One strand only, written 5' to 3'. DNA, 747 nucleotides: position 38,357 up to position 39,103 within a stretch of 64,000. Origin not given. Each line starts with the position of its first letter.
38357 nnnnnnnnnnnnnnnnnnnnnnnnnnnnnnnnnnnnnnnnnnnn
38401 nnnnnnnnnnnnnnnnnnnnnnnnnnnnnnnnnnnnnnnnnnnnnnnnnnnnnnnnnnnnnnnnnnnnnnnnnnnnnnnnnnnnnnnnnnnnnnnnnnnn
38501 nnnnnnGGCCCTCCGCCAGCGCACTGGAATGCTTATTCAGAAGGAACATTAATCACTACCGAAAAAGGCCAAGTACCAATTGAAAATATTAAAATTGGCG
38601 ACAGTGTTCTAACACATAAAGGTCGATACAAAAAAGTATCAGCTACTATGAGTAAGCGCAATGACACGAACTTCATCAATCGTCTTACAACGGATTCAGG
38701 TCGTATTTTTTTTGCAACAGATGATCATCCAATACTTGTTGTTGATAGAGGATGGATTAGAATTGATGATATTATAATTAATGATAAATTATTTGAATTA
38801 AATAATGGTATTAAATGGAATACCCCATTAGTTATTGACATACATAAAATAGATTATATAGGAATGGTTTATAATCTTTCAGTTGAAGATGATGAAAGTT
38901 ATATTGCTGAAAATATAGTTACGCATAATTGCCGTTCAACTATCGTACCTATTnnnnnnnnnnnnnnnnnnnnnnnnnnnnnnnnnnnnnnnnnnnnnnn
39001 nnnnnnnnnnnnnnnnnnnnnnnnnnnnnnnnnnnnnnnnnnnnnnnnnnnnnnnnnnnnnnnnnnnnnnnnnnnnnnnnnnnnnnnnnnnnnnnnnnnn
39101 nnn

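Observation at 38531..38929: Mini-intein splitting the conserved C-terminal motif of the Mu F / SPP1 gp7-like head morphogenesis protein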

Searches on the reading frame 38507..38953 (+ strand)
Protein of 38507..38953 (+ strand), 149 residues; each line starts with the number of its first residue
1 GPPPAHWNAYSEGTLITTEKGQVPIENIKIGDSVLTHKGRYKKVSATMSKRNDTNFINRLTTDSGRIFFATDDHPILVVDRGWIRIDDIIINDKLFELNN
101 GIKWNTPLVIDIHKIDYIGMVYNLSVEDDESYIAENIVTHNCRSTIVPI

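Call 3: search_protein_families(library=pfam, proteins=[window:38531-38929:+], max_evalue=1)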
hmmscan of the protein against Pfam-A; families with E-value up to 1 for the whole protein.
window:38531-38929:+ (133 aa): 5 families
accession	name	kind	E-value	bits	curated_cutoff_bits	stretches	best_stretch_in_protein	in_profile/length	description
PF14890.11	Intein_splicing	-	7.1e-10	39.3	35.8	2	101-133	123-155/155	Intein splicing domain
PF13403.11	Hint_2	-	1e-08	36.1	28.4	1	2-46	3-47/147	Hint domain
PF07591.16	PT-HINT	-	1.2e-06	29.3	27.7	1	7-127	1-123/137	Pretoxin HINT domain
PF14623.11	Vint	-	0.00015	22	27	1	10-76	11-71/166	Hint-domain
PF05203.21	Hom_end_hint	-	0.013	15.9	32.1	1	14-53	15-54/228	Hom_end-associated Hint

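Call 5: search_solved_structures(query=window:38531-38932:+, max_evalue=10, show_alignments=3)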
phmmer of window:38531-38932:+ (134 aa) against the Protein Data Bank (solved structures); distinct sequences matched with E-value up to 10: 28.
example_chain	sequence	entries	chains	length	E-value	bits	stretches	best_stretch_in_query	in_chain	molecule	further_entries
2lwy_A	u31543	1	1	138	8.7e-10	41.8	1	2-129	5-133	BACTERIAL INTEIN-LIKE DOMAIN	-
7cfv_A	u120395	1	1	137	4.9e-06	29.7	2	63-133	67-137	Spl DnaX mini-intein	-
2jmz_A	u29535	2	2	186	9.7e-06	28.7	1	47-126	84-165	Hypothetical protein MJ0781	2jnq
4e2u_A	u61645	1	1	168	0.00012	25.3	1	14-133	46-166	Pho radA intein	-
4o1r_A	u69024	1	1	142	0.00043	23.4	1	49-133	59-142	Replicative DNA helicase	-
2lqm_A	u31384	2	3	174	0.035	17.2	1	14-133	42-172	Pho radA intein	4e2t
5bkh_A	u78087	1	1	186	0.045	16.9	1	43-134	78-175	DNA polymerase II large subunit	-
6qaz_A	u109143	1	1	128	0.056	16.6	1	6-82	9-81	cyanophage-like gp41-1 intein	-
1mi8_A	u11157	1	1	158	0.092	15.9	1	47-87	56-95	DnaB intein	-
6riz_A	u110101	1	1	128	0.14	15.3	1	6-66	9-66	gp41-1 intein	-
6rpq_A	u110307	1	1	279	0.15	15.1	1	28-133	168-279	Ubiquitin-like protein SMT3,1108aa long hypothetical cell division control protein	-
6frh_A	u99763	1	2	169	0.18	14.9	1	46-87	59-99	Replicative DNA helicase,Replicative DNA helicase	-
6frg_A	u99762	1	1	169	0.18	14.9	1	46-87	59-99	Replicative DNA helicase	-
2keq_A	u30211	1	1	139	0.19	14.8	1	33-128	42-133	DNA polymerase III alpha subunit, Nucleic acid binding OB-fold tRNA/helicase-type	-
4kl5_A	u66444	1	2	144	0.19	14.8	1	33-128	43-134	DNA polymerase III, alpha subunit, Nucleic acid binding, OB-fold, tRNA/helicase-type chime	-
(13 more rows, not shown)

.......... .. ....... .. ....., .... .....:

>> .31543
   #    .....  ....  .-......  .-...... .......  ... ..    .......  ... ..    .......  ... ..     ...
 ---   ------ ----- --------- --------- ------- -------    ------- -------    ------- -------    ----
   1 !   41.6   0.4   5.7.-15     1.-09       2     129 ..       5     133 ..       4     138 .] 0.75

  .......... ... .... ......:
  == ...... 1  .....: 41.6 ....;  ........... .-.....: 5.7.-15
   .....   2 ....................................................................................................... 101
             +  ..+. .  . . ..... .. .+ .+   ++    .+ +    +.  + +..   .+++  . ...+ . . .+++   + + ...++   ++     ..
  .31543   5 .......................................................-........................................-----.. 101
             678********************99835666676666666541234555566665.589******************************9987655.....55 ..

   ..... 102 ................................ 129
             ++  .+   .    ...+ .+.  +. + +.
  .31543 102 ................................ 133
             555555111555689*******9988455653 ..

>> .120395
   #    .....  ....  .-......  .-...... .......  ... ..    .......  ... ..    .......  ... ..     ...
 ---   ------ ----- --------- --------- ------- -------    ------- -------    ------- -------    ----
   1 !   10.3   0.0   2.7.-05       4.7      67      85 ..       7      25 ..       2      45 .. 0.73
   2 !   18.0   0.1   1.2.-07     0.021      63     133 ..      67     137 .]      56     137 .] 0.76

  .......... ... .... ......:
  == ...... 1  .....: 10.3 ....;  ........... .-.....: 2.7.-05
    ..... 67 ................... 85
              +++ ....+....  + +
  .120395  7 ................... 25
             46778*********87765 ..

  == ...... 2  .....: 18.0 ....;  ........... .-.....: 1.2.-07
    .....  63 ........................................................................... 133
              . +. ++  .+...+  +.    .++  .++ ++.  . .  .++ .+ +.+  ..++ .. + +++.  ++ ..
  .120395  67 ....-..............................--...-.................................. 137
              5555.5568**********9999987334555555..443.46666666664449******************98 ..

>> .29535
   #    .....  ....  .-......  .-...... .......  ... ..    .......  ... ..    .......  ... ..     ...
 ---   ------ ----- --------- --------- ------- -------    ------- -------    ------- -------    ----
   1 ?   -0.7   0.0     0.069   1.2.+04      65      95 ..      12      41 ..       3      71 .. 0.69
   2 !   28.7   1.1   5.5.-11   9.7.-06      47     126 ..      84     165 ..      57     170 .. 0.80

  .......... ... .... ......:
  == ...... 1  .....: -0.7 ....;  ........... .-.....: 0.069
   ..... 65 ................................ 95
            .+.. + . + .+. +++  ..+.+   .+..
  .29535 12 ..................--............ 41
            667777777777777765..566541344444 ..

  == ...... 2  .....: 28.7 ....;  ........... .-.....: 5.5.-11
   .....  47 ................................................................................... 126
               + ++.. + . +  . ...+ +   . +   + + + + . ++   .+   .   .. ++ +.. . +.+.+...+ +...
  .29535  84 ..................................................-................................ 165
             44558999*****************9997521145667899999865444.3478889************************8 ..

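Call 26: search_protein_representatives(protein=window:38507-38953:+)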
Query: 149 residues. Proteins with E-value up to 0.001 (for the whole library): 11794; up to 1e-10: 1769; up to 1e-30: 31. The best 150 are listed.
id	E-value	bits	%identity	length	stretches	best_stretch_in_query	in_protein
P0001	4.7e-95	331.7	100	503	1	1-149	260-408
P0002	4.0e-54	198.8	66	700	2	1-97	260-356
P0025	6.9e-42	159.0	45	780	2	3-149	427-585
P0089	2.3e-36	141.1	48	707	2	1-98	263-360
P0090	2.3e-36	141.1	56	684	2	1-98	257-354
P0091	2.3e-36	141.1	37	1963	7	10-143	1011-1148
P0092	1.6e-35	138.4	51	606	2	3-98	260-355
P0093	1.8e-35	138.2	39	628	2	4-148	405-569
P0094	9.2e-35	135.9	47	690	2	3-118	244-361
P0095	9.3e-35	135.9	30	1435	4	10-143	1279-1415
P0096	1.5e-34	135.2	47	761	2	1-102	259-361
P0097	2.5e-34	134.5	42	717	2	3-98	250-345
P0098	2.8e-34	134.4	48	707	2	3-98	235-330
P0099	8.4e-34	132.8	47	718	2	3-101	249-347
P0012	9.8e-34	132.6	49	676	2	1-101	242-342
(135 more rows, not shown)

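Call 36: search_dna_similar(query=window:38507-38953:+, collection=phages, mode=protein, max_rows=40, max_evalue=1e-8)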
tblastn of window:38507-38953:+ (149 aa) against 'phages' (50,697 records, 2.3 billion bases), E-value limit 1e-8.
Records with a match: 7; places in all: 7; records where one place covers at least 80% of the query: 3.
Best place of each record, by identity: <60% 7.
By first word of the organism name: Vibrio 3; Caudoviricetes 2; Microcystis 1; Bacteriophage 1.
By host as written in the record: Vibrio breoganii 2; Methanomassiliicoccales 2; Microcystis viridis 1; Vibrio cyclitrophicus 1; - 1.
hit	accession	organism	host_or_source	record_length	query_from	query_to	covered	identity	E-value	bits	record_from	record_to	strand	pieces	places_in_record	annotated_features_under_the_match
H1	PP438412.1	Microcystis phage Mvi-JY20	Microcystis viridis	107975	13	141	87%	34.8%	1e-11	67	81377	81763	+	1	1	hypothetical protein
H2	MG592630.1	Vibrio phage 1.265.O._10N.286.52.F6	Vibrio cyclitrophicus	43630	3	83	54%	51.9%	3e-20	91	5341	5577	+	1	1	hedgehog/hint domain protein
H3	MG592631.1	Vibrio phage 1.266.O._10N.286.52.F9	Vibrio breoganii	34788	3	83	54%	50.6%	4e-17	82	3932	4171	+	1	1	hint domain protein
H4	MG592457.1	Vibrio phage 1.082.O._10N.261.49.E4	Vibrio breoganii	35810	3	83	54%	50.6%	1e-16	81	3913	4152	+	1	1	coil containing protein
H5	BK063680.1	Caudoviricetes sp. vir335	Methanomassiliicoccales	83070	8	146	93%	28.9%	2e-9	60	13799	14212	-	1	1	terminase large subunit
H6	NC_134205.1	Caudoviricetes sp. vir335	Methanomassiliicoccales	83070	8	146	93%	28.9%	2e-9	60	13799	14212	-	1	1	terminase large subunit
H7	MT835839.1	Bacteriophage sp.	human fecal samples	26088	9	78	47%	48.6%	3e-9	59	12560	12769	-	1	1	record has no annotation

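Call 37: get_annotated_region(hit=H2, flank=3500)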
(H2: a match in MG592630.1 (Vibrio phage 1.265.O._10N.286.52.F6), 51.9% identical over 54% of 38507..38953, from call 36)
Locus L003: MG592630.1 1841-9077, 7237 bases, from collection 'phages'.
description: Vibrio phage 1.265.O._10N.286.52.F6, partial genome.
organism: Vibrio phage 1.265.O._10N.286.52.F6 (NCBI taxid 1881274)
taxonomy: Viruses; Duplodnaviria; Heunggongvirae; Uroviricota; Caudoviricetes
host: Vibrio cyclitrophicus; source: iron chloride precipitation of 0.2um-filtered seawater, resuspended in oxalate solution; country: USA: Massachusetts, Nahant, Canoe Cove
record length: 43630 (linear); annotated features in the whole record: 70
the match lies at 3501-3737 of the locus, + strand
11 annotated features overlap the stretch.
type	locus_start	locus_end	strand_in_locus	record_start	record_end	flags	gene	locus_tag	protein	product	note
CDS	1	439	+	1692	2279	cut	-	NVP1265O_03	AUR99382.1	hypothetical protein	NVP1265O_03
CDS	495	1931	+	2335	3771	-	-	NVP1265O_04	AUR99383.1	portal protein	NVP1265O_04; aclame_best_match:protein:vir:96783; tara_best_match:OM-RGC.v1.001974267; ...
CDS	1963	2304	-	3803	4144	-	-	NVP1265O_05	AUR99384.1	hypothetical protein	NVP1265O_05; tara_best_match:OM-RGC.v1.008210884; cvp_best_match:CAMPEP_0000020478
CDS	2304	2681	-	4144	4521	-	-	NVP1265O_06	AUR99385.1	coil containing protein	NVP1265O_06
CDS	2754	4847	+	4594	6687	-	-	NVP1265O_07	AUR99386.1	hedgehog/hint domain protein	NVP1265O_07; InterPro:IPR028992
CDS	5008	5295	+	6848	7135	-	-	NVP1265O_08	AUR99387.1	TMhelix containing protein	NVP1265O_08; tara_best_match:OM-RGC.v1.030810847; cvp_best_match:CAMPEP_0000029026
CDS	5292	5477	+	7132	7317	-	-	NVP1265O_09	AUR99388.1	hypothetical protein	NVP1265O_09; tara_best_match:OM-RGC.v1.036239761; cvp_best_match:CAMPEP_0000025972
CDS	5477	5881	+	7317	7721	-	-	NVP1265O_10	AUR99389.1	hypothetical protein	NVP1265O_10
CDS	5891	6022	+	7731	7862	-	-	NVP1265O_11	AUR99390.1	hypothetical protein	NVP1265O_11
CDS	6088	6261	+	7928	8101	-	-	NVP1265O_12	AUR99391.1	TMhelix containing protein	NVP1265O_12; aclame_best_match:protein:proph:163116; tara_best_match:OM-RGC.v1.022801941; ...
CDS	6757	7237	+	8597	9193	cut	-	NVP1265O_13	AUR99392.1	hypothetical protein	NVP1265O_13; InterPro:IPR018306; Bacteriophage T5, Orf172 DNA-binding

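Call 41: search_protein_families(library=pfam, proteins=[L003:3669-4409:-], max_evalue=1)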
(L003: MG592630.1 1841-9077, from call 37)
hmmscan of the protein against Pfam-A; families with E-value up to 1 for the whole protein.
L003:3669-4409:- (246 aa): 2 families
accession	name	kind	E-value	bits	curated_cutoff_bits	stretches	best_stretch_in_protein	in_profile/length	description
PF04480.18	DUF559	-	7e-13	48.8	20.6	1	133-189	31-89/109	Protein of unknown function (DUF559)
PF18741.7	MTES_1575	-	1.1e-07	32.2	38.2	1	123-198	2-86/96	REase_MTES_1575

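Call 42: predict_structure(alignment_id=A1)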
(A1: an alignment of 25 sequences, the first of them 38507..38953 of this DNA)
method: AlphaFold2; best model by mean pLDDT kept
length: 149 residues; sequences in the alignment: 25
mean_pLDDT: 90.2   pTM: 0.84
mean pLDDT of the five models: 90.2, 90.1, 89.9, 89.8, 89.7
residues with pLDDT >= 90: 124; 70-90: 11; 50-70: 4; < 50: 10
segments of 3 or more residues with pLDDT < 50: 1-4, 144-149
pLDDT, mean of each block of 10 residues (from residue 1): 62 97 98 96 94 95 97 94 96 95 94 97 90 96 47
secondary structure, 60 per line:
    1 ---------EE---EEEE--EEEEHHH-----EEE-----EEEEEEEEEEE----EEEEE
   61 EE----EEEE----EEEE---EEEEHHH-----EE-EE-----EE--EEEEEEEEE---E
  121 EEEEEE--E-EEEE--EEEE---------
elements in order: E15-18 E21-24 E33-35 E41-51 E56-62 E67-70 E75-78 E82-85 E108-116 E120-126 E131-134 E137-140

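Call 48: fold_search(model_id=the predicted structure, library=pdb)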
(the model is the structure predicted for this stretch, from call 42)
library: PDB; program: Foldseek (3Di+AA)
matches with E <= 10: 371; with E <= 0.001: 78
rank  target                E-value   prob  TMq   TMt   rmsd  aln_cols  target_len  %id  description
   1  2lwy_MODEL_1_A        3.2e-11  1.00  0.80  0.86   1.9       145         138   28  Solution Structure of Bacterial Intein-Like domain from Clostridium thermocellum (released 2013-05-08)
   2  6frg                  4.4e-11  1.00  0.75  0.71   3.3       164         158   20  Crystal structure of G-1F mutant of Ssp DnaB Mini-Intein variant M86 (released 2019-01-30)
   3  6frh_A                5.7e-11  1.00  0.77  0.72   2.6       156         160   20  Crystal structure of Ssp DnaB Mini-Intein variant M86 (released 2019-01-30)
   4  6qaz                  6.1e-11  1.00  0.79  0.91   1.6       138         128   20  Crystal structure of gp41-1 intein (released 2019-11-13)
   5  6frh_B                7.9e-11  1.00  0.76  0.76   3.6       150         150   21  Crystal structure of Ssp DnaB Mini-Intein variant M86 (released 2019-01-30)
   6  4o1r                  8.9e-11  1.00  0.75  0.78   3.0       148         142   29  Crystal structure of NpuDnaB intein (released 2014-03-19)
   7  1mi8                  2.0e-10  1.00  0.80  0.84   2.0       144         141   20  2.0 Angstrom crystal structure of a DnaB intein from Synechocystis sp. PCC 6803 (released 2003-08-19)
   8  6riz                  2.4e-10  1.00  0.76  0.88   2.1       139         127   21  Crystal structure of gp41-1 intein (C1A, F65W, D107C) (released 2020-04-29)
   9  6fre                  3.4e-10  1.00  0.79  0.76   2.4       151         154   20  Crystal structure of G-1F/H73A mutant of Ssp DnaB Mini-Intein variant M86 (released 2019-01-30)
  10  8ubs_A                1.3e-09  1.00  0.80  0.79   2.1       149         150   19  Crystal structure of NrdJ-1 split intein fusion (released 2024-10-09)
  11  6rpq                  1.3e-09  1.00  0.78  0.48   4.0       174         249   17  Crystal structure of PhoCDC21-1 intein (released 2019-08-14)
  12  6y75_A                1.4e-09  1.00  0.77  0.75   2.7       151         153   14  BIL2 domain from T.thermophila BUBL1 locus (C1A-N143A) (released 2021-02-03)
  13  6y75_B                1.5e-09  1.00  0.76  0.76   3.0       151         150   14  BIL2 domain from T.thermophila BUBL1 locus (C1A-N143A) (released 2021-02-03)
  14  6tyy                  2.2e-09  1.00  0.75  0.77   2.9       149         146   18  Hedgehog autoprocessing mutant D46H (released 2019-11-20)
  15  1at0                  2.3e-09  1.00  0.75  0.77   2.9       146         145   18  17-kDA fragment of hedgehog C-terminal autoprocessing domain (released 1997-11-12)
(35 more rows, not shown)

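Call 59: find_related_loci(query=A1, collection=viral_contigs, flank=2500)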
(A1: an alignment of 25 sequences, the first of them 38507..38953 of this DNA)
Query A1 (149 aa) in viral_contigs; peptide patterns used: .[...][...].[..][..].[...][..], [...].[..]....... (x = any residue, [..] = any of these).
599 stretches matched a pattern (row limit reached: there are more); 549 encode a relative of the query (tblastn E <= 1e-3); the best 80 are kept; 80 distinct loci.
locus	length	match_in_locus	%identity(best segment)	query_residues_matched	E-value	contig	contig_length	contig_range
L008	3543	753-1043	51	1-97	5e-30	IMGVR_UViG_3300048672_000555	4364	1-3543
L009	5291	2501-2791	48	1-97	3e-29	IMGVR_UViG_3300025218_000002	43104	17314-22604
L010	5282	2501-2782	52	3-97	7e-28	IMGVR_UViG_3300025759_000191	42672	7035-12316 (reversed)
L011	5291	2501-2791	45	1-96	2e-27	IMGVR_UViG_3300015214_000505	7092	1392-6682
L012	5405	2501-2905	37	4-142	2e-27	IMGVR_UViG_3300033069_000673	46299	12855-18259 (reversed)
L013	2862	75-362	47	1-96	5e-26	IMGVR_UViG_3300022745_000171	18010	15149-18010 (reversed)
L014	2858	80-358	51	3-96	6e-26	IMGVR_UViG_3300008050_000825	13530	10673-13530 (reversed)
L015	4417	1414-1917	37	1-149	5e-26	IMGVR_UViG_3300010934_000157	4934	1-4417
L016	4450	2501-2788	47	1-96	8e-26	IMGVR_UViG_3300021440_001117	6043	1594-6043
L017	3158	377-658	46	3-97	7e-26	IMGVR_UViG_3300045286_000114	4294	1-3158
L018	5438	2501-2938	39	1-147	2e-24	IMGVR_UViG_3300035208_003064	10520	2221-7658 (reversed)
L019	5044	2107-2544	39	1-147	2e-24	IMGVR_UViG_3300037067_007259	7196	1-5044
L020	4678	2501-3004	37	1-148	5e-24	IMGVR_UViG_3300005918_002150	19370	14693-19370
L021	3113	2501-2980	42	4-149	7e-24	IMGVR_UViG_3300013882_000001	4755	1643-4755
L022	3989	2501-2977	38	1-149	1e-23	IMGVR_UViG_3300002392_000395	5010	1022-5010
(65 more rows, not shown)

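Call 79: find_homologous_proteins(query=L003:3669-4409:-, max_evalue=0.00001)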
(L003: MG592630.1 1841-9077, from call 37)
Query L003:3669-4409:- (246 aa): 11 proteins with E <= 0.00001 among 340 candidates.
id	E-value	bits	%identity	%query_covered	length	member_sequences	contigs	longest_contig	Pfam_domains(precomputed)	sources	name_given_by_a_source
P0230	3.4e-69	251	52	98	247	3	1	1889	PF04480.19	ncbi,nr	ncbi:MAG TPA: DUF559 domain-containing protein [Methylococcaceae bacterium]|nr:DUF559 domain-contain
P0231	1.8e-67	245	50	98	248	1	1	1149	PF04480.19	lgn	-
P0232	5.1e-63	231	48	98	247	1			PF04480.19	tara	tara:strand:- start:163 stop:906 length:744 start_codon:yes stop_codon:yes gene_type:complete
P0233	6.9e-62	227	48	98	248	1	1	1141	PF04480.19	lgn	-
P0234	1.9e-61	226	49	98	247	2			PF04480.19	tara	tara:strand:+ start:112 stop:855 length:744 start_codon:yes stop_codon:yes gene_type:complete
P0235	4.3e-61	225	48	98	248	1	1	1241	PF04480.19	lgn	-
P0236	2.3e-59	219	46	98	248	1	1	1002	PF04480.19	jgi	-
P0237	1.5e-57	213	47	97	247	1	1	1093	PF04480.19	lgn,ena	-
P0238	2.8e-49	186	44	89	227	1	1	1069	PF04480.19,PF18741.8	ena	-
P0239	2.3e-48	183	56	66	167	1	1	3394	PF04480.19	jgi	jgi:very-short-patch-repair endonuclease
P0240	4.9e-18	84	43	46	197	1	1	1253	PF04480.19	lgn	-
